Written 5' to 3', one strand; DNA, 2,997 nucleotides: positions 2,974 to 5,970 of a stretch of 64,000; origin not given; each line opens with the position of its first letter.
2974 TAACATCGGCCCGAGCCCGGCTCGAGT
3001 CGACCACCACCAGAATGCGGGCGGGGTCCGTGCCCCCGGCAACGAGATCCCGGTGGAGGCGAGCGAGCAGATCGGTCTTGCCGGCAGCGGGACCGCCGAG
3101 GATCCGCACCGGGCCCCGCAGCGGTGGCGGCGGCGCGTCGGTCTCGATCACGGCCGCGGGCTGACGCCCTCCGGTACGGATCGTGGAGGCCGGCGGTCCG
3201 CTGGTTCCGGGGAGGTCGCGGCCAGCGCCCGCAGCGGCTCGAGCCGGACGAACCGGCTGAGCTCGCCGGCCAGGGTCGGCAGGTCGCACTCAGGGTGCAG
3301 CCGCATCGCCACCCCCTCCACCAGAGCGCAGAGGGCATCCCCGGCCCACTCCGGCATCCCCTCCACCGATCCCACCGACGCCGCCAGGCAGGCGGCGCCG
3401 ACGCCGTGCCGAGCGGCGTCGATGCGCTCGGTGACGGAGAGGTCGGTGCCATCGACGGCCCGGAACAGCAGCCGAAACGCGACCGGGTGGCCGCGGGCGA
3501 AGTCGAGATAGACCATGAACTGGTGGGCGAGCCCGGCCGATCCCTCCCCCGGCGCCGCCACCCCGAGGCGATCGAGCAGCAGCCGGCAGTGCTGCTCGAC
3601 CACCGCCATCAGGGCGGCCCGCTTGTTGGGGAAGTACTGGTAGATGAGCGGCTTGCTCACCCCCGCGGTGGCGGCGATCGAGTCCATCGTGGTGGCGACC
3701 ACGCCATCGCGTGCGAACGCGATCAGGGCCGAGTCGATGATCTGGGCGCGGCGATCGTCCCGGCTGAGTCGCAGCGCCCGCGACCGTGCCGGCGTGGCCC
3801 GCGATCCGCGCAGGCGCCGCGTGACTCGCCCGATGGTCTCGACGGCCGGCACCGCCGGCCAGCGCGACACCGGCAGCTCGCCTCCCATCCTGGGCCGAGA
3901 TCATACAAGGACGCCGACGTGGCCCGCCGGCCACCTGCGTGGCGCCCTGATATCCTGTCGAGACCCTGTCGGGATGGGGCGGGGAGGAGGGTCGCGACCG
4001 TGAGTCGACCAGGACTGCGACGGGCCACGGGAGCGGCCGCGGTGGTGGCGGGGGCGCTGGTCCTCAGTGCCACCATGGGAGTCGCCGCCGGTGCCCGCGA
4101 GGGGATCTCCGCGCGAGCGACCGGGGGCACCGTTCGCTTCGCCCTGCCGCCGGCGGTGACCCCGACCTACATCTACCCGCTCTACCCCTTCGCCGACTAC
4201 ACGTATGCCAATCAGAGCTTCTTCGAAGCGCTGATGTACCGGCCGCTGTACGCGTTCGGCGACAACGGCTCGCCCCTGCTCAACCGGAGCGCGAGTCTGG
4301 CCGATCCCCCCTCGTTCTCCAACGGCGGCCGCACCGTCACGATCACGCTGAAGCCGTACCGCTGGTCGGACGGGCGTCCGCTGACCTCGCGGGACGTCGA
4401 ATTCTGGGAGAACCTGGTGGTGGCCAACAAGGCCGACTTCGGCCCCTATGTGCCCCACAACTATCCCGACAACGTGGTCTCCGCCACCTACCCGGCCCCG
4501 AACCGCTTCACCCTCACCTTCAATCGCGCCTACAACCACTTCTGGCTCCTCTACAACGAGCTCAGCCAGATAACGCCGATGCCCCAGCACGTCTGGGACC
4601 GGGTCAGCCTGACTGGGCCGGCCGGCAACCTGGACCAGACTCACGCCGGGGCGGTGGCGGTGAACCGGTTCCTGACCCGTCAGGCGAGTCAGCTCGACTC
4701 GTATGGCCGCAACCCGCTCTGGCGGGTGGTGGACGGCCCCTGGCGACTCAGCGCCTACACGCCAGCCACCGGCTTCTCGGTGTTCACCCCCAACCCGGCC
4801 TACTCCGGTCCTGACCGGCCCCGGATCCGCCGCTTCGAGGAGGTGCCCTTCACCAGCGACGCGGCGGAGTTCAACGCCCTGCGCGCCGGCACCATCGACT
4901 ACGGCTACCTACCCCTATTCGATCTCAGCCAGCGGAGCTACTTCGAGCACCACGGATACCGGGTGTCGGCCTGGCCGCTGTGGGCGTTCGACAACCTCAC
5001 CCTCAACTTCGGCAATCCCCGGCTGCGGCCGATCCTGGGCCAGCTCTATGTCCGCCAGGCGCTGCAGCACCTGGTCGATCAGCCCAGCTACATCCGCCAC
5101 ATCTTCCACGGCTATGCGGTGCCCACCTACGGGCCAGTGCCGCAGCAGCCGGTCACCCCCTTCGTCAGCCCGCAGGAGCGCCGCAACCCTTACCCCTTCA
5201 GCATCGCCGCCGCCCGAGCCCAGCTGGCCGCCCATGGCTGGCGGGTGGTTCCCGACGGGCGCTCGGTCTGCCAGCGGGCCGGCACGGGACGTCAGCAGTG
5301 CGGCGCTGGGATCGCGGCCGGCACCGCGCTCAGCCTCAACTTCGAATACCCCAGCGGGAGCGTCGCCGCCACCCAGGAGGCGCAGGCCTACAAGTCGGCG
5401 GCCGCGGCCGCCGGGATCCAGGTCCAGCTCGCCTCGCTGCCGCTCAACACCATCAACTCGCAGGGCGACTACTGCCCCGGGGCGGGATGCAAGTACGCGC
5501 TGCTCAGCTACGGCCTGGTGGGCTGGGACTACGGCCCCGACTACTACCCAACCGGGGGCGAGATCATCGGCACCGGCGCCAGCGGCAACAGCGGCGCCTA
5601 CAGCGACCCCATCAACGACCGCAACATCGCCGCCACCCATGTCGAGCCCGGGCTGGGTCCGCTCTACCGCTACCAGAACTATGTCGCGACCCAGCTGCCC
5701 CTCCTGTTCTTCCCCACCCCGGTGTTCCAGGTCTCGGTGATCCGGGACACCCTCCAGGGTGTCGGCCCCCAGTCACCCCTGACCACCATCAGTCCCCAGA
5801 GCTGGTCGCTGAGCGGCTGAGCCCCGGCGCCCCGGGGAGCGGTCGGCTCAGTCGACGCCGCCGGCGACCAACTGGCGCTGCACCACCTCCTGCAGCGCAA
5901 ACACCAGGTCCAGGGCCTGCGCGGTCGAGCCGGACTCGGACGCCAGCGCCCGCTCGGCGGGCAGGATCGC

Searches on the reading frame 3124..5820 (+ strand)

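Call 41: search_protein_families(library=pfam, proteins=[window:3124-5820:+], max_evalue=0.00001)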
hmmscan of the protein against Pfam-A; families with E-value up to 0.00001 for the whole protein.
window:3124-5820:+ (898 aa): 1 family
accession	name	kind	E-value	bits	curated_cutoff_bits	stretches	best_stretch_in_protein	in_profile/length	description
PF00496.27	SBP_bac_5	-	1.4e-39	136.7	32.4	1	392-780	6-328/368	Bacterial extracellular solute-binding proteins, family 5 Middle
